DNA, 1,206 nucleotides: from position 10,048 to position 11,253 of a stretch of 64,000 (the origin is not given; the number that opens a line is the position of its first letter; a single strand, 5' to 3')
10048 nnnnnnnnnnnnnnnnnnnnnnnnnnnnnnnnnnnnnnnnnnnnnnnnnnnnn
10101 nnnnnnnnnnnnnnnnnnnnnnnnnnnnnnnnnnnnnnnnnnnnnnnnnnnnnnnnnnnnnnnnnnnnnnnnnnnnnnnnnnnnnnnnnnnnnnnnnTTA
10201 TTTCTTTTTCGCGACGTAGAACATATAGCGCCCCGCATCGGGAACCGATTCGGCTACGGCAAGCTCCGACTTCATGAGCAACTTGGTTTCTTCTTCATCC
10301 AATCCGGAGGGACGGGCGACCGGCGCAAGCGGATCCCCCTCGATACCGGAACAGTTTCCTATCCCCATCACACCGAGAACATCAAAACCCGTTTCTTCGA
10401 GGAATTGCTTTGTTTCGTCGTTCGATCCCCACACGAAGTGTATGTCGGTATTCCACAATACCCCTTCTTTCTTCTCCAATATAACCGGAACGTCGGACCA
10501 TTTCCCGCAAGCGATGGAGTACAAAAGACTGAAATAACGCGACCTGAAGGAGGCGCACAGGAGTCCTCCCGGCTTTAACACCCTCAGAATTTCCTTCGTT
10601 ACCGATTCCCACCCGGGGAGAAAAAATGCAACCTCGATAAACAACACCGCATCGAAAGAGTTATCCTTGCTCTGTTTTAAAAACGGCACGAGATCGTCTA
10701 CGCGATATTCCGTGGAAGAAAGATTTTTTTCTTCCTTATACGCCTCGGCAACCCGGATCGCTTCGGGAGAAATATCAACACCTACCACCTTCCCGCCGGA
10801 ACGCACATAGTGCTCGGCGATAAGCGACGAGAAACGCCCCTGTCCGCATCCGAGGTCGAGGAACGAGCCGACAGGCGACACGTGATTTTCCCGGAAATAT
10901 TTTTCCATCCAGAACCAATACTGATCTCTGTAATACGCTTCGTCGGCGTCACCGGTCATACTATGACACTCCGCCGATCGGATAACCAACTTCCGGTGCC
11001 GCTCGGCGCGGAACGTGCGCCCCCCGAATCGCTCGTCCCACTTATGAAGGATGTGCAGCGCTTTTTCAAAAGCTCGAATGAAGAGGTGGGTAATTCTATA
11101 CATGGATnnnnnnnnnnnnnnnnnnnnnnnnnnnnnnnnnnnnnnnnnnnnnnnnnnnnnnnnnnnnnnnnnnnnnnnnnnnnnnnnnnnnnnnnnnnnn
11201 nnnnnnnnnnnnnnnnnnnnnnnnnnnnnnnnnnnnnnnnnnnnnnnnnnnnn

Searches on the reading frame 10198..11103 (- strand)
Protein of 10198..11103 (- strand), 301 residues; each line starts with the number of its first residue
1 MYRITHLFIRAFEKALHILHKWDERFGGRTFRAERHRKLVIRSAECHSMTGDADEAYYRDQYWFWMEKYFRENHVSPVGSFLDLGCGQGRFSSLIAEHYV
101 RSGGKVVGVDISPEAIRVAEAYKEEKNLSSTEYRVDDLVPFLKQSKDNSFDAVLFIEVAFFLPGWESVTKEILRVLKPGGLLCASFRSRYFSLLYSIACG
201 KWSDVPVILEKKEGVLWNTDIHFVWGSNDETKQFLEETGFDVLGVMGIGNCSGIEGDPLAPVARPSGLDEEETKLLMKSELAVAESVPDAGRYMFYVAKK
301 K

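Call 6: search_protein_families(library=pfam, proteins=[window:10198-11103:-], max_evalue=0.001)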
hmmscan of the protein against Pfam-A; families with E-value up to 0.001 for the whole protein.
window:10198-11103:- (301 aa): 10 families
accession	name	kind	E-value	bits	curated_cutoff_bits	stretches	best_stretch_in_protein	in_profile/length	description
PF13847.12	Methyltransf_31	-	8.5e-21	74.6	27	1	80-185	6-110/145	Methyltransferase domain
PF08241.18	Methyltransf_11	-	2.8e-20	73.2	21.2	1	82-183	1-94/95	Methyltransferase domain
PF13649.12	Methyltransf_25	-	1.8e-18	67.4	27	1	82-180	2-97/97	Methyltransferase domain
PF08242.18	Methyltransf_12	-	7.3e-17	62.3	30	1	82-182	1-98/98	Methyltransferase domain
PF13489.12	Methyltransf_23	-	4e-11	43.4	27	1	78-242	23-161/164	Methyltransferase domain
PF01209.24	Ubie_methyltran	-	9.7e-11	41.9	20.1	1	64-206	34-175/233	ubiE/COQ5 methyltransferase family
PF05175.20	MTS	-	4.3e-06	26.9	23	1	79-154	33-103/170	Methyltransferase small domain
PF01728.25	FtsJ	-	3.4e-05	24.3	24.1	1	69-118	12-59/181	FtsJ-like methyltransferase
PF03848.20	TehB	-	0.00053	19.9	20.4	1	75-163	29-109/193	Tellurite resistance protein TehB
PF05148.21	Methyltransf_8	-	0.00099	19.5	27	0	106-192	74-165/219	Hypothetical methyltransferase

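Call 16: search_protein_families(library=ncbifam, proteins=[window:10198-11103:-], max_evalue=0.00001)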
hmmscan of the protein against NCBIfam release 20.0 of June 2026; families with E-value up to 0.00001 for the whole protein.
window:10198-11103:- (301 aa): 21 families
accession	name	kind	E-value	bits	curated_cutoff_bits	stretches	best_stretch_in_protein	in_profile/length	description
TIGR01983.1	UbiG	equivalog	9.1e-15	54.6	102.95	1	80-195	52-163/228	bifunctional 2-polyprenyl-6-hydroxyphenol methylase/3-demethylubiquinol 3-O-methyltransferase UbiG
NF041537.1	ArsM_AhpD_UU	exception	1.7e-14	53.4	510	1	74-182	73-178/345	arsenite methyltransferase/AhpD domain selenoprotein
NF047649.1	MTase_UXPK_star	exception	1.1e-13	50.8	460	1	73-182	73-179/283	methyltransferase/UXPK-star double selenoprotein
NF041536.1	ArsM_DUF2284_UU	exception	3.9e-13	48.6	575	1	79-182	78-178/459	arsenite methyltransferase/DUF2284 domain selenoprotein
NF008823.0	PRK11873.1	subfamily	4.7e-12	46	263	1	81-184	81-181/272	arsenite methyltransferase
NF045649.1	2X_seleno_MduS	exception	2e-11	43.5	380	1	69-190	36-153/338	methyltransferase domain-containing selenoprotein MduS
NF045667.1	MTase_DVU1556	equivalog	2.5e-10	40.2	155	1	76-185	21-120/213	DVU_1556 family methyltransferase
NF001243.0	PRK00216.1-4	equivalog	5e-10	39.1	235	1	61-182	31-149/237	demethylmenaquinone methyltransferase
NF043040.1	corrin_prot_MT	hypoth_equivalog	1.3e-09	37.8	180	1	76-183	40-146/216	corrinoid protein-associated methyltransferase CpaM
TIGR01934.1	MenG_MenH_UbiE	subfamily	3.4e-09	36.3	158.35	1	64-183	26-140/223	ubiquinone/menaquinone biosynthesis methyltransferase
NF008264.0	PRK11036.1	equivalog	4.6e-09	36.1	366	1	80-249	47-209/261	tRNA uridine 5-oxyacetic acid(34) methyltransferase CmoM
NF001244.0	PRK00216.1-5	equivalog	4.7e-09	35.9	216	1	64-182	35-151/236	bifunctional demethylmenaquinone methyltransferase/2-methoxy-6-polyprenyl-1,4-benzoquinol methylase UbiE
TIGR02752.1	MenG_heptapren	equivalog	7.7e-09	35.4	419.85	1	63-182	31-147/231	demethylmenaquinone methyltransferase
NF045825.1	FAmtase_mtf2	equivalog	6.7e-08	32.1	400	1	81-188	62-163/248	fatty-acid O-methyltransferase Mtf2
NF045823.1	PthPhpthDimycoMt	equivalog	3.6e-07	29.6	300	1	82-187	71-170/256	phthiotriol/phenolphthiotriol dimycocerosates methyltransferase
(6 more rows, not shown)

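Call 62: search_solved_structures(query=window:10198-11103:-, max_evalue=0.001)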
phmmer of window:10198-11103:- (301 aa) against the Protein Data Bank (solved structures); distinct sequences matched with E-value up to 0.001: 46.
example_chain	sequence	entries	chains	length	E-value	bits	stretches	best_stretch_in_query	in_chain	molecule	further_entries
1ve3_A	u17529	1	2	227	1.5e-11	47.1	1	74-186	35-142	hypothetical protein PH0226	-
2avn_A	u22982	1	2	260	3.6e-09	39.2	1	35-300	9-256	ubiquinone/menaquinone biosynthesis methyltransferase-related protein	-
8zc8_A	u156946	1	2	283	1.8e-08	36.9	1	80-184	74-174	MitM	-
21zq_A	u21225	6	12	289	1.9e-08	36.8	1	80-184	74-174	MitM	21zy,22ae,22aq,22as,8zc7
3sm3_A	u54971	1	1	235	3.6e-08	36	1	73-195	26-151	SAM-dependent methyltransferases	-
3mgg_A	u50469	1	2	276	3.9e-08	35.9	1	65-183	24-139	Methyltransferase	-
6f5z_A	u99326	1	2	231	7.1e-08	35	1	50-184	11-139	24-sterol C-methyltransferase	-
1wzn_A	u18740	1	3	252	1.7e-07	33.7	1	65-189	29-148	SAM-dependent methyltransferase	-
5wp5_A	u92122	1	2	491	2e-07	33.5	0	69-183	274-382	Phosphomethylethanolamine N-methyltransferase 2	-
4ine_A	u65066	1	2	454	1.3e-06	30.9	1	76-185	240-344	Protein PMT-2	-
6uak_A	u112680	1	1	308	2.5e-06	29.9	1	81-185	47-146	SAM dependent methyltransferase LahSB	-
4htf_A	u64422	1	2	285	3.6e-06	29.4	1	81-248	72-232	S-adenosylmethionine-dependent methyltransferase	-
9rfr_A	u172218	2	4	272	5.3e-06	28.8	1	66-192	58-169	Ubiquinone biosynthesis O-methyltransferase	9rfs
3t7r_A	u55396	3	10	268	5.8e-06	28.7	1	81-185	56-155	Putative methyltransferase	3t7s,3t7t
3e7p_A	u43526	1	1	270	5.9e-06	28.7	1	81-185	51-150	Putative methyltransferase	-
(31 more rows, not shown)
